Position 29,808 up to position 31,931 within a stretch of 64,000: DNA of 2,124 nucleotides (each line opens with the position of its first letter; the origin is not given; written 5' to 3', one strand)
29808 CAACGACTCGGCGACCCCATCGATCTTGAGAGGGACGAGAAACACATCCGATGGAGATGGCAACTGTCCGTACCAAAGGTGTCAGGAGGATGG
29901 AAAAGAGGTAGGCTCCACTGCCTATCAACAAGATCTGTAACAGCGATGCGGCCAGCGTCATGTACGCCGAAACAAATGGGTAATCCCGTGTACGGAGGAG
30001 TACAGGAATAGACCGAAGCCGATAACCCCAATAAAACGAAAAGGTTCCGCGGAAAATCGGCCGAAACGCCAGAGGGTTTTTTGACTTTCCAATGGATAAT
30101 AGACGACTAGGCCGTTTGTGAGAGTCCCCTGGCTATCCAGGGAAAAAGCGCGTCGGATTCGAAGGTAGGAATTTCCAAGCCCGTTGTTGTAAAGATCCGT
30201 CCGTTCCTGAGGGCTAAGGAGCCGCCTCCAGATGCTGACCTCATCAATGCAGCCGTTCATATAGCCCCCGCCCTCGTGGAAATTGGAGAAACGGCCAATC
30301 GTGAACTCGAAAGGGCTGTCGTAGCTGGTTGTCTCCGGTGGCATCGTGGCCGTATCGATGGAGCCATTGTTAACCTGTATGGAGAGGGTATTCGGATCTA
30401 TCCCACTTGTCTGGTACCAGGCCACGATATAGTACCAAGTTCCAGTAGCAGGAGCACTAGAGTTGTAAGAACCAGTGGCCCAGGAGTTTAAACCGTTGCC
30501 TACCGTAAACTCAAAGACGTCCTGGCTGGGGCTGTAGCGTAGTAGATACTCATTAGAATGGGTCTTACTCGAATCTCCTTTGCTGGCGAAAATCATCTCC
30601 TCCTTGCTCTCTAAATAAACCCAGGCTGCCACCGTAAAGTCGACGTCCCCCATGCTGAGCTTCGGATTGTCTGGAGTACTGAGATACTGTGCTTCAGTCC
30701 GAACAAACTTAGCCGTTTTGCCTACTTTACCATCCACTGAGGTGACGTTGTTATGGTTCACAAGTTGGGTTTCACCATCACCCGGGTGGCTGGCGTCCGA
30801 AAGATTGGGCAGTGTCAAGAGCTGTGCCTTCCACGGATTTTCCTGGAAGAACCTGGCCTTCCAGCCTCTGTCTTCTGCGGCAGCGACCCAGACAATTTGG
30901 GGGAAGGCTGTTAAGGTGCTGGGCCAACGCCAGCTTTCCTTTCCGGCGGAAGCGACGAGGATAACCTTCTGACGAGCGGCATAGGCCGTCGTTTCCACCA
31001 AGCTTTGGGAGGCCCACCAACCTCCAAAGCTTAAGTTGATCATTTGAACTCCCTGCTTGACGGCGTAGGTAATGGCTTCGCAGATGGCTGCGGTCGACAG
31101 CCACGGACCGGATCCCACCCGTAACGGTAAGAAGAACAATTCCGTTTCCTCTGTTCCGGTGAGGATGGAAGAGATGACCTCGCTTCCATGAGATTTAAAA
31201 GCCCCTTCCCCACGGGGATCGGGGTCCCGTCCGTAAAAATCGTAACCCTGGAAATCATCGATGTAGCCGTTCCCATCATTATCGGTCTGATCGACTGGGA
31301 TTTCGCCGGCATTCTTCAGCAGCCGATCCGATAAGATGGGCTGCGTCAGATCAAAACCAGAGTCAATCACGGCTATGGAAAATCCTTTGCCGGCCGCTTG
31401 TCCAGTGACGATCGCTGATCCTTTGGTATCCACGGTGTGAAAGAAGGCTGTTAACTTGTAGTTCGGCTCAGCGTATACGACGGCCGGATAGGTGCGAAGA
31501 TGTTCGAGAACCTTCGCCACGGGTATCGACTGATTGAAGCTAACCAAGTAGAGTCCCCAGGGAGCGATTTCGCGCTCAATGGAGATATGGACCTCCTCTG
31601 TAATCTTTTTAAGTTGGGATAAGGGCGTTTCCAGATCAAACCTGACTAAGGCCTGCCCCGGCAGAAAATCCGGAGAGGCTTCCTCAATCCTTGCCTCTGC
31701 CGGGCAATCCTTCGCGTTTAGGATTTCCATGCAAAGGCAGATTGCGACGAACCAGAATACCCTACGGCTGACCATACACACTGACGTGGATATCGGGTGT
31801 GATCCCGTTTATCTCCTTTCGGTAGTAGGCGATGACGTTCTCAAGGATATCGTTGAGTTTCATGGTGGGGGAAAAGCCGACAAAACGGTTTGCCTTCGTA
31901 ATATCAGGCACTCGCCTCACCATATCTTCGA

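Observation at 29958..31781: Secreted pseudo-subtilase fused to a LamG-like lectin domain with a PEP-CTERM-like tail, inside the glycan locus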

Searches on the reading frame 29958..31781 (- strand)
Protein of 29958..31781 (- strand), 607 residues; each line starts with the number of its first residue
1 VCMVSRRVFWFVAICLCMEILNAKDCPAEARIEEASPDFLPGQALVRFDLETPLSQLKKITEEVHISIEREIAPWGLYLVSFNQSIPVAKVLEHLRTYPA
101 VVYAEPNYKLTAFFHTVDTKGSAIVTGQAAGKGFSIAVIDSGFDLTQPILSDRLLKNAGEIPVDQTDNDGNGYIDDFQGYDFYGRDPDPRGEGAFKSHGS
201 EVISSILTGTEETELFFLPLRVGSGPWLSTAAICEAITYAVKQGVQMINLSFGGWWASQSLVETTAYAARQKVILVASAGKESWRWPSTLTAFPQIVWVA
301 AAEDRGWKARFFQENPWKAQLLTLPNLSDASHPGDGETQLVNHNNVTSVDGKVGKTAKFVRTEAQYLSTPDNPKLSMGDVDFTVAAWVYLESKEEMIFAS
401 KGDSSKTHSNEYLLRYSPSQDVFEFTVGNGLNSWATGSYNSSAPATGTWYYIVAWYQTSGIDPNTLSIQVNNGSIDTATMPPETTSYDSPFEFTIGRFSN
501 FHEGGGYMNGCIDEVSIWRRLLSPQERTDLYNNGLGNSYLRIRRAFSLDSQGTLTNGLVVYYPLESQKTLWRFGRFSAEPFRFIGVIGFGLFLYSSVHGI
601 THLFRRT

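Call 3: search_protein_families(library=pfam, proteins=[window:29958-31781:-], max_evalue=1)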
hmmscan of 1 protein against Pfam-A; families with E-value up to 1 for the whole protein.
window:29958-31781:- (607 aa): 5 families
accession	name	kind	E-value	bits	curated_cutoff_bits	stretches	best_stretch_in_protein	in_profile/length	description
PF13385.13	Laminin_G_3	-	3.8e-20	73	27.6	1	363-526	3-149/151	Concanavalin A-like lectin/glucanases superfamily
PF00082.27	Peptidase_S8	-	4.7e-13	49.5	21.8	1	131-283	1-155/288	Subtilase family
PF22148.1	Fervidolysin_NPro-like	-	8.7e-08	32.9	21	1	33-107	9-81/81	Fervidolysin N-terminal prodomain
PF12016.13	Stonin2_N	-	0.044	13.7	25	1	328-450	50-165/338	Stonin 2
PF16361.10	Peptidase_S8_N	-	0.056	14.4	30.5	1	78-113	67-102/142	N-terminal of Subtilase family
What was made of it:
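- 31446..31685 (-): Fervidolysin/I9-type N-terminal prodomain (residues 33-112), expected to stay covalently attached because there is no catalytic Ser. PF22148 at 32.9 bits against a cutoff of 21 (call 3).
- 30177..30773 (-): Laminin_G_3 / ConA-like beta-sandwich (residues ~337-535). PF13385 at 73 bits against a cutoff of 27.6 (call 3).
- On Peptidase S8 (subtilase): 49.5 bits against a gathering score of 21.8, but covering only profile positions 1-155 of 288 (call 3)
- On Laminin_G_3 / ConA-like lectin superfamily: PF13385 at 73 bits against 27.6 (call 3).
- On Subtilase prodomain (Fervidolysin_NPro-like / I9-type): PF22148 at 32.9 bits against 21 (call 3).
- On Wzz / polysaccharide co-polymerase (chain-length determinant): No such Pfam hit (call 3).
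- Closest known: Locus-encoded glycan-binding helpers of polysaccharide assembly. Different: There is no Pfam PCP/Wzz hit here (call 3).
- Checked: The S8 match covers only profile positions 1-155 of 288 (call 3).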

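Call 4: search_protein_families(library=ncbifam, proteins=[window:29958-31781:-], max_evalue=1)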
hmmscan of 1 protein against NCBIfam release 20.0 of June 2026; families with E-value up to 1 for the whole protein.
window:29958-31781:- (607 aa): 3 families
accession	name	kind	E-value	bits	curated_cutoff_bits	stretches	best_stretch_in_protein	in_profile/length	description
NF049966.1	QH_SP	equivalog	3e-11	43.1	165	1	197-288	41-132/219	subtilisin-like serine protease QhpE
TIGR03921.1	T7SS_mycosin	equivalog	1.8e-10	40.5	278.75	2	230-319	101-199/353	type VII secretion-associated serine protease mycosin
TIGR03895.1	protease_PatA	subfamily_domain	0.0062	15.3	421.05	1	218-307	29-124/606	PatA/PatG family cyanobactin maturation protease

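Call 5: search_solved_structures(query=window:29958-31781:-, max_evalue=1, show_alignments=3)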
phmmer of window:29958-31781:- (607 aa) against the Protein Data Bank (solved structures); distinct sequences matched with E-value up to 1: 93 (the best 60 are shown).
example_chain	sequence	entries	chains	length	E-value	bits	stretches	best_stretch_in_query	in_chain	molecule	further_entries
3vv3_A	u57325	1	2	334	1e-10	43.9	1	132-283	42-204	Deseasin MCP-01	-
1thm_A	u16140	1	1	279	1.5e-07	33.5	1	130-318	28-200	THERMITASE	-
1tec_E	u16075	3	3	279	2.1e-07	32.9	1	130-311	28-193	THERMITASE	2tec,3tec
9rk9_B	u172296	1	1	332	1.2e-06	30.5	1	177-314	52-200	Subtilisin-like serine protease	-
7y6m_C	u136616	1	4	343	1.2e-06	30.5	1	127-283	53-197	Intracellular serine protease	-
1r6v_A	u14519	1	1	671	1.5e-06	30.1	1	128-308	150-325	subtilisin-like serine protease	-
7xr8_A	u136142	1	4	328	3.1e-06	29.1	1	130-313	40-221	Major intracellular serine protease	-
1dbi_A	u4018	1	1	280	9.3e-06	27.5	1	131-317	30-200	AK.1 SERINE PROTEASE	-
1gns_A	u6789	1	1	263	1.3e-05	27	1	196-316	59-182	SUBTILISIN BPN'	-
1gnv_A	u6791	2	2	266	1.3e-05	27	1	196-316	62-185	SUBTILISIN BPN'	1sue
1dui_A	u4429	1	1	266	1.4e-05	26.9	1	196-316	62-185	PROTEIN (SUBTILISIN BPN')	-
4lvn_A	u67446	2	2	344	1.5e-05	26.8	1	135-253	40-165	Subtilisin-like serine protease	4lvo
1sua_A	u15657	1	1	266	1.5e-05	26.8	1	196-316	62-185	SUBTILISIN BPN'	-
8pol_A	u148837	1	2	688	2.8e-05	26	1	135-207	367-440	Subtilisin-like protease 1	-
1spb_S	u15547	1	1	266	4e-05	25.4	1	196-316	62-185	SUBTILISIN BPN'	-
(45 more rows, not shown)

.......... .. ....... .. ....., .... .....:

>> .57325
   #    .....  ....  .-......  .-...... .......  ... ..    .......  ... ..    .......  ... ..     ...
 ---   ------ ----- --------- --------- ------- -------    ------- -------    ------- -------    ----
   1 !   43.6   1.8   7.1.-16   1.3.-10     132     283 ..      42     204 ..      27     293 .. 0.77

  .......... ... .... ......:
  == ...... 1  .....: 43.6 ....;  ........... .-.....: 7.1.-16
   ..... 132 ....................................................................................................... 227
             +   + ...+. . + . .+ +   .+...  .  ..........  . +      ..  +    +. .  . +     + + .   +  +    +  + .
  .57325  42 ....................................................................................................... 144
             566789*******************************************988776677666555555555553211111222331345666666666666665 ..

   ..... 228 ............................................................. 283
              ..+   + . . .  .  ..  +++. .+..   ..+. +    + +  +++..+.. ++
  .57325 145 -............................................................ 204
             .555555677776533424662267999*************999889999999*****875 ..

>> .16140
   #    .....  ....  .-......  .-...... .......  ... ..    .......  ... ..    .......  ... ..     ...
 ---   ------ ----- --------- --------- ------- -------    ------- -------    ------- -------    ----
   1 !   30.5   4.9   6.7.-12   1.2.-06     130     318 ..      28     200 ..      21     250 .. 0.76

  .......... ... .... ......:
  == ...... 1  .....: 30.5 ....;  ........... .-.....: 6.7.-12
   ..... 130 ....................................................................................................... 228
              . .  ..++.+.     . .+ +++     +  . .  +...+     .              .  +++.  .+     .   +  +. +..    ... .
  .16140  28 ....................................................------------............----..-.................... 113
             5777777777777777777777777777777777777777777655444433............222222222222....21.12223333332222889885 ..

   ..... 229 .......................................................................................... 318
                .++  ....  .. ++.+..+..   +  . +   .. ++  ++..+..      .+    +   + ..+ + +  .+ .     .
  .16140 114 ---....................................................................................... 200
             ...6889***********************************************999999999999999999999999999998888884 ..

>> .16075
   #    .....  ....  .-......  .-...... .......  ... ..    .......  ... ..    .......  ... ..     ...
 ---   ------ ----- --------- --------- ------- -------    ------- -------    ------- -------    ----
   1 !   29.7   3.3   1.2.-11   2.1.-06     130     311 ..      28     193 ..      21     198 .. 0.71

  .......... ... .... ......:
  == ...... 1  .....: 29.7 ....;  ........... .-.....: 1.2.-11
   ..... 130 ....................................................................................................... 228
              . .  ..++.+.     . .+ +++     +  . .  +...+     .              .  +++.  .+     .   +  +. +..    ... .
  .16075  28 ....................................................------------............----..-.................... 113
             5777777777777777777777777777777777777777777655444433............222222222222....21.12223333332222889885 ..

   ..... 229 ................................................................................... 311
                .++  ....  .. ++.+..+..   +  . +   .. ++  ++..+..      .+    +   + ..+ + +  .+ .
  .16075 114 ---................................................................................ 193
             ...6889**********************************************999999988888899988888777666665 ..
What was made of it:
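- Checked: PDB S8 matches stop at query ~316-318, which corresponds to BPN' residue 194 and thermitase residue 200 (call 5).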

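Call 7: find_homologous_proteins(query=window:29958-31781:-)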
Query window:29958-31781:- (607 aa): 267 proteins with E <= 0.001 among 8000 candidates; the best 120 are listed.
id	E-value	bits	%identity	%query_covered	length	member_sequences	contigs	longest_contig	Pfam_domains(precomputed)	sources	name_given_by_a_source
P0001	4.5e-236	803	91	64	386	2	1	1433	PF13385.14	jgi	-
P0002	2.7e-191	655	54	85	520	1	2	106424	PF22148.2,PF13385.14,PF00082.28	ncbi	-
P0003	2.8e-171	589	47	94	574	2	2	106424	PF22148.2,PF13385.14,PF00082.28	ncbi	-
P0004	1.6e-124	435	40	94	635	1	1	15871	PF22148.2,PF13385.14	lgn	-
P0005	2.1e-38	150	41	34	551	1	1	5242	PF13385.14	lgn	-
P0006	1.3e-27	115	36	35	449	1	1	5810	PF13385.14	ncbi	-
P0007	2.2e-24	104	28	38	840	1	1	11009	PF07953.21,PF00354.25,PF13385.14,PF19559.7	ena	-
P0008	1.1e-22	98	36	31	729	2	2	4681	PF12708.13,PF13385.14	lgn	-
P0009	2.5e-20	91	37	35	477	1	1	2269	-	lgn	-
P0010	4.6e-20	90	30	41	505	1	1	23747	PF22148.2,PF00082.28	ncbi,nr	ncbi:MAG: S8 family serine peptidase [Nitrospirae bacterium]|nr:S8 family serine peptidase [Nitrospi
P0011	4.8e-20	90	37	28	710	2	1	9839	PF22352.3,PF00801.27,PF00082.28,PF18911.7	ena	-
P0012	3.7e-19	87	31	45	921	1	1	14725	PF22148.2,PF00041.28,PF00082.28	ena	-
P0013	5.3e-19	86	36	28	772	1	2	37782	PF22352.3,PF00801.27,PF00395.26,PF00082.28,PF18911.7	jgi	-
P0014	5.3e-19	86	32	41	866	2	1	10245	PF22148.2,PF00041.28,PF00082.28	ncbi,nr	ncbi:MAG: S8 family serine peptidase [Nitrospirota bacterium]|nr:S8 family serine peptidase [Nitrosp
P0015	5.7e-19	86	36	31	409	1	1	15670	PF00082.28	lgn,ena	-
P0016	1.2e-18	85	31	46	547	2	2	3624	PF22148.2,PF00082.28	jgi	jgi:serine protease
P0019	2.5e-18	84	29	40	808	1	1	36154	PF13229.13,PF22148.2,PF00082.28,PF05048.20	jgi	jgi:parallel beta-helix repeat protein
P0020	4.1e-18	83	28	45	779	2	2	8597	PF22148.2,PF00041.28,PF00082.28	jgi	jgi:subtilisin family serine protease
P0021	5.9e-18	83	34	32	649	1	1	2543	PF13385.14,PF10102.15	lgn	-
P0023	1.0e-17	82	31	38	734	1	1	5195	PF22148.2,PF05593.20,PF20148.5,PF00082.28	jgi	-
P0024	1.0e-17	82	31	41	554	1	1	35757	PF22148.2,PF00082.28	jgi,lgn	jgi:subtilisin family serine protease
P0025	1.1e-17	82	27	44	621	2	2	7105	PF22148.2,PF00041.28,PF00082.28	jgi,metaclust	metaclust:\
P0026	3.9e-17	80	27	48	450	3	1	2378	PF22148.2,PF00082.28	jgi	jgi:subtilisin family serine protease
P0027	4.5e-17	80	29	51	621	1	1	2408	PF22148.2,PF00082.28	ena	-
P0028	1.0e-16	79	29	47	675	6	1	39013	PF22148.2,PF00082.28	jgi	-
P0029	2.1e-16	78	31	42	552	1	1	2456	PF22148.2,PF00041.28,PF00082.28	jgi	jgi:subtilisin family serine protease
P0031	4.3e-16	77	28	43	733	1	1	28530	PF22148.2,PF04151.22,PF00395.26,PF00082.28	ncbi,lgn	-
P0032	4.9e-16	76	29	43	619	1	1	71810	PF07238.20,PF22148.2,PF00082.28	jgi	-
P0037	1.1e-15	75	28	51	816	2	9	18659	PF24328.3,PF22148.2,PF01833.31,PF00082.28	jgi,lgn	jgi:subtilisin family serine protease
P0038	1.3e-15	75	30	43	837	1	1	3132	PF22148.2,PF00041.28,PF00082.28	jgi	jgi:subtilisin family serine protease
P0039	1.4e-15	75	28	46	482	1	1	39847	PF22148.2,PF00082.28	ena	-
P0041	1.7e-15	75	30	47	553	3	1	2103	PF22148.2,PF00082.28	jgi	jgi:subtilisin family serine protease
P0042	1.8e-15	75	25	43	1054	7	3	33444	PF01839.30,PF22148.2,PF15907.12,PF13517.13,PF18962.8,PF00082.28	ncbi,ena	-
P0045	2.7e-15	74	29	47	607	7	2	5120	PF22148.2,PF00082.28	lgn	-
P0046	3.6e-15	74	26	39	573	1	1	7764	PF22148.2,PF00082.28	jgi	jgi:thermitase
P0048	4.2e-15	73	29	51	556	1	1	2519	PF22148.2,PF00082.28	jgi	-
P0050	5.5e-15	73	29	46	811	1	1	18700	PF22352.3,PF22148.2,PF00082.28,PF18911.7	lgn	-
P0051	5.7e-15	73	29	46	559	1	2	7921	PF19190.7,PF22148.2,PF00082.28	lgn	-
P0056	1.1e-14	72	28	45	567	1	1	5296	PF00431.27,PF22148.2,PF00082.28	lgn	-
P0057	1.2e-14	72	28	45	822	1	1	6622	PF22148.2,PF00041.28,PF00082.28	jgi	-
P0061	1.6e-14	71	27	41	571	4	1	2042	PF22148.2,PF00082.28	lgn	-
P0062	2.1e-14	71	29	45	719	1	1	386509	PF22148.2,PF04151.22,PF00082.28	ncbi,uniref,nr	ncbi:S8 family serine peptidase [Neobacillus kokaensis]|uniref:Uncharacterized protein n=1 Tax=Neoba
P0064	2.1e-14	71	29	47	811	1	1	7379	PF22148.2,PF00082.28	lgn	-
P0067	2.6e-14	71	27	43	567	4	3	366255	PF00431.27,PF22148.2,PF00082.28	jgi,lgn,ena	-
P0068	2.9e-14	71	28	50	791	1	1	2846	PF22148.2,PF00082.28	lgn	-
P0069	3.0e-14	71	26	44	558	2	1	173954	PF00431.27,PF22148.2,PF00082.28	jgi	-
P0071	5.6e-14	70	28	49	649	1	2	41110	PF22148.2,PF00082.28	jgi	jgi:subtilisin family serine protease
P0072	6.7e-14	69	30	43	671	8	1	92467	PF22148.2,PF00801.27,PF00082.28,PF18911.7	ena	-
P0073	6.8e-14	69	30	45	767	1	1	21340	PF22148.2,PF20773.6,PF07705.18,PF00082.28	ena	-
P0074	7.5e-14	69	30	35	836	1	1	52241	PF13205.13,PF07953.21,PF13385.14,PF00082.28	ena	-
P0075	7.7e-14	69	27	49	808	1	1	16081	PF22148.2,PF00082.28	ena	-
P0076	1.2e-13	69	28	46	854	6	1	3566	PF22148.2,PF00082.28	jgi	-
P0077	2.3e-13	68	26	49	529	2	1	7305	PF22148.2,PF13585.13,PF13860.13,PF00082.28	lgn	-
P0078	2.6e-13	67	31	40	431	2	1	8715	PF22148.2,PF00082.28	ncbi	ncbi:MAG: S8 family peptidase, partial [Planctomycetota bacterium]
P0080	3.7e-13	67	26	51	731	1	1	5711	PF24328.3,PF22148.2,PF01833.31,PF00082.28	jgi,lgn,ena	-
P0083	5.3e-13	66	25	49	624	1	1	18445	PF22148.2,PF25275.2,PF00082.28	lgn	-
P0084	5.4e-13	66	28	52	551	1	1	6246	PF22148.2,PF00082.28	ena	-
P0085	7.7e-13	66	26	46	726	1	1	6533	PF22148.2,PF20773.6,PF00082.28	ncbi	-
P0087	8.4e-13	66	29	48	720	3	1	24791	PF22148.2,PF01833.31,PF00082.28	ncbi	-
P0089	9.8e-13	66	27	50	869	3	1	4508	PF22148.2,PF00082.28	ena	-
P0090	1.6e-12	65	34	32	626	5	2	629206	PF13385.14,PF01471.24,PF16656.12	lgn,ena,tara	tara:strand:- start:319167 stop:321047 length:1881 start_codon:yes stop_codon:yes gene_type:complete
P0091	1.8e-12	65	28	41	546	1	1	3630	PF22148.2,PF00082.28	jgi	jgi:serine protease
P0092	2.0e-12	64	34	32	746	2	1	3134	PF22148.2,PF00041.28,PF00082.28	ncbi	ncbi:MAG: S8 family serine peptidase, partial [Thermodesulfobacteriota bacterium]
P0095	2.4e-12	64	34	29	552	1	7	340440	PF22148.2,PF00082.28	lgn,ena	-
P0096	3.2e-12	64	27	45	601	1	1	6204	PF22148.2,PF07705.18,PF00082.28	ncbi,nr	ncbi:hypothetical protein D6745_03960 [Candidatus Woesearchaeota archaeon]|nr:MAG: hypothetical prot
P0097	3.3e-12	64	27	45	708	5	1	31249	PF22148.2,PF20773.6,PF00082.28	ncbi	-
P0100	4.2e-12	63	27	41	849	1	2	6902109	PF22148.2,PF00801.27,PF00082.28,PF18911.7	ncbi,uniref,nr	ncbi:S8 family serine peptidase [Engelhardtia mirabilis]|uniref:Thermophilic serine proteinase n=1 T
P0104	5.7e-12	63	26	45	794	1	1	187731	PF22148.2,PF00082.28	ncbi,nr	ncbi:MAG: S8 family serine peptidase [PVC group bacterium]|nr:S8 family serine peptidase [PVC group 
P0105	6.5e-12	63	26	45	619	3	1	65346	PF07238.20,PF22148.2,PF00082.28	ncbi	-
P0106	6.7e-12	63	33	30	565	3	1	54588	PF00431.27,PF22148.2,PF00082.28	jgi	jgi:thermitase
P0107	1.0e-11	62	27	41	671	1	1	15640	PF22148.2,PF00041.28,PF00082.28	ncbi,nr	ncbi:MAG: S8 family serine peptidase [Nitrospirae bacterium]|nr:S8 family serine peptidase [Nitrospi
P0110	1.5e-11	62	26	50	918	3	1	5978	PF22148.2,PF00082.28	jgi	jgi:subtilisin family serine protease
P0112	1.7e-11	61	27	45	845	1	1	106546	PF22148.2,PF00801.27,PF00082.28,PF18911.7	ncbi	-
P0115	2.6e-11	61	27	42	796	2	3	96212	PF22148.2,PF03160.21,PF00082.28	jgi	jgi:subtilisin family serine protease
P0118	3.4e-11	60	25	36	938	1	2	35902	PF22148.2,PF00082.28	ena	-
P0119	4.6e-11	60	27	45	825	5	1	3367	PF09699.16,PF14537.12,PF22148.2,PF00082.28,PF14522.12,PF22113.2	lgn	-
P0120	4.7e-11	60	28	39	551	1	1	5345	PF22148.2,PF00082.28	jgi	jgi:thermitase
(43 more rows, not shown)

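Call 12: find_encoding_contigs(protein=P0003, flank=10000, max_places=3)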
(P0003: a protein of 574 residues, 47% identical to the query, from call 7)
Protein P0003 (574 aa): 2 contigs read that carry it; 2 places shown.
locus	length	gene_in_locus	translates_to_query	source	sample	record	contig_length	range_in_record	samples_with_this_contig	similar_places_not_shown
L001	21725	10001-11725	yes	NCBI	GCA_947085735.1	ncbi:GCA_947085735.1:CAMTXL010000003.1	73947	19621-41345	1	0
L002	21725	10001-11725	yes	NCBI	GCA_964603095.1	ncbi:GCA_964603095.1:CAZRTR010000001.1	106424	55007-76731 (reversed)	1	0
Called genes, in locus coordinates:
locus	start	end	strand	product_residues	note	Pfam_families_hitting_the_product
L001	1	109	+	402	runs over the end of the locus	PF13439:Glyco_transf_4, PF13579:Glyco_trans_4_4, PF20706:GT4-conflict (weak), PF00534:Glycos_transf_1, PF13692:Glyco_trans_1_4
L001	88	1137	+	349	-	PF04055:Radical_SAM, PF13186:SPASM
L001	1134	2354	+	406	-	PF13231:PMT_2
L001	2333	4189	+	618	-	PF00534:Glycos_transf_1, PF13692:Glyco_trans_1_4, PF02698:DUF218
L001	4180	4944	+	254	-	PF02353:CMAS (weak), PF01209:Ubie_methyltran, PF13489:Methyltransf_23, PF13847:Methyltransf_31, PF08241:Methyltransf_11, PF08242:Methyltransf_12, PF13649:Methyltransf_25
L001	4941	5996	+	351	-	PF01522:Polysacc_deac_1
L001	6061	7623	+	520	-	PF22148:Fervidolysin_NPro-like (weak), PF00082:Peptidase_S8, PF13385:Laminin_G_3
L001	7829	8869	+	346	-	PF13439:Glyco_transf_4, PF13579:Glyco_trans_4_4, PF20706:GT4-conflict, PF00534:Glycos_transf_1, PF13692:Glyco_trans_1_4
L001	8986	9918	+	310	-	PF01073:3Beta_HSD (weak), PF01370:Epimerase, PF02719:Polysacc_synt_2 (weak), PF16363:GDP_Man_Dehyd, PF07993:NAD_binding_4, PF02719:Polysacc_synt_2 (weak)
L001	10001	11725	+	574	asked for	PF22148:Fervidolysin_NPro-like (weak), PF00082:Peptidase_S8, PF13385:Laminin_G_3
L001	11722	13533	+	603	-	PF00953:Glycos_transf_4, PF13727:CoA_binding_3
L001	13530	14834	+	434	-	PF04932:Wzy_C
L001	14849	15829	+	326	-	PF01075:Glyco_transf_9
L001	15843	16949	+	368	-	PF01075:Glyco_transf_9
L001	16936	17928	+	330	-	PF13489:Methyltransf_23, PF07021:MetW, PF13847:Methyltransf_31, PF08241:Methyltransf_11, PF08242:Methyltransf_12, PF13649:Methyltransf_25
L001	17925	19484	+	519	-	-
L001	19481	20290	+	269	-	PF13489:Methyltransf_23, PF08241:Methyltransf_11, PF08242:Methyltransf_12, PF13649:Methyltransf_25, PF13847:Methyltransf_31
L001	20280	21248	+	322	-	PF00535:Glycos_transf_2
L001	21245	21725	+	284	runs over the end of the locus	PF00535:Glycos_transf_2 (weak)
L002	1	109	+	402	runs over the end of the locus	PF13439:Glyco_transf_4, PF13579:Glyco_trans_4_4, PF20706:GT4-conflict (weak), PF00534:Glycos_transf_1, PF13692:Glyco_trans_1_4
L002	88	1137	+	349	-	PF04055:Radical_SAM, PF13186:SPASM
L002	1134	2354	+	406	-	PF13231:PMT_2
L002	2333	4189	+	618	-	PF00534:Glycos_transf_1, PF13692:Glyco_trans_1_4, PF02698:DUF218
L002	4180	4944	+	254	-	PF02353:CMAS (weak), PF01209:Ubie_methyltran, PF13489:Methyltransf_23, PF13847:Methyltransf_31, PF08241:Methyltransf_11, PF08242:Methyltransf_12, PF13649:Methyltransf_25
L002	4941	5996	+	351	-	PF01522:Polysacc_deac_1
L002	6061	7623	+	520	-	PF22148:Fervidolysin_NPro-like (weak), PF00082:Peptidase_S8, PF13385:Laminin_G_3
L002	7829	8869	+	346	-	PF13439:Glyco_transf_4, PF13579:Glyco_trans_4_4, PF20706:GT4-conflict, PF00534:Glycos_transf_1, PF13692:Glyco_trans_1_4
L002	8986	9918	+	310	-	PF01073:3Beta_HSD (weak), PF01370:Epimerase, PF02719:Polysacc_synt_2 (weak), PF16363:GDP_Man_Dehyd, PF07993:NAD_binding_4, PF02719:Polysacc_synt_2 (weak)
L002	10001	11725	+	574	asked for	PF22148:Fervidolysin_NPro-like (weak), PF00082:Peptidase_S8, PF13385:Laminin_G_3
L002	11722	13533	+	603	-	PF00953:Glycos_transf_4, PF13727:CoA_binding_3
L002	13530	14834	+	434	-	PF04932:Wzy_C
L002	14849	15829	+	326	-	PF01075:Glyco_transf_9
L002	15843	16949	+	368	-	PF01075:Glyco_transf_9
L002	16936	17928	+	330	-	PF13489:Methyltransf_23, PF07021:MetW, PF13847:Methyltransf_31, PF08241:Methyltransf_11, PF08242:Methyltransf_12, PF13649:Methyltransf_25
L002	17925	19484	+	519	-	-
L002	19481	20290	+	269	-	PF13489:Methyltransf_23, PF08241:Methyltransf_11, PF08242:Methyltransf_12, PF13649:Methyltransf_25, PF13847:Methyltransf_31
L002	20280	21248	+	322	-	PF00535:Glycos_transf_2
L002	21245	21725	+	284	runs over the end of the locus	PF00535:Glycos_transf_2 (weak)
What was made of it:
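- The same coupling is seen in L001 (call 12). Two copies are maintained in one genome (call 12).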
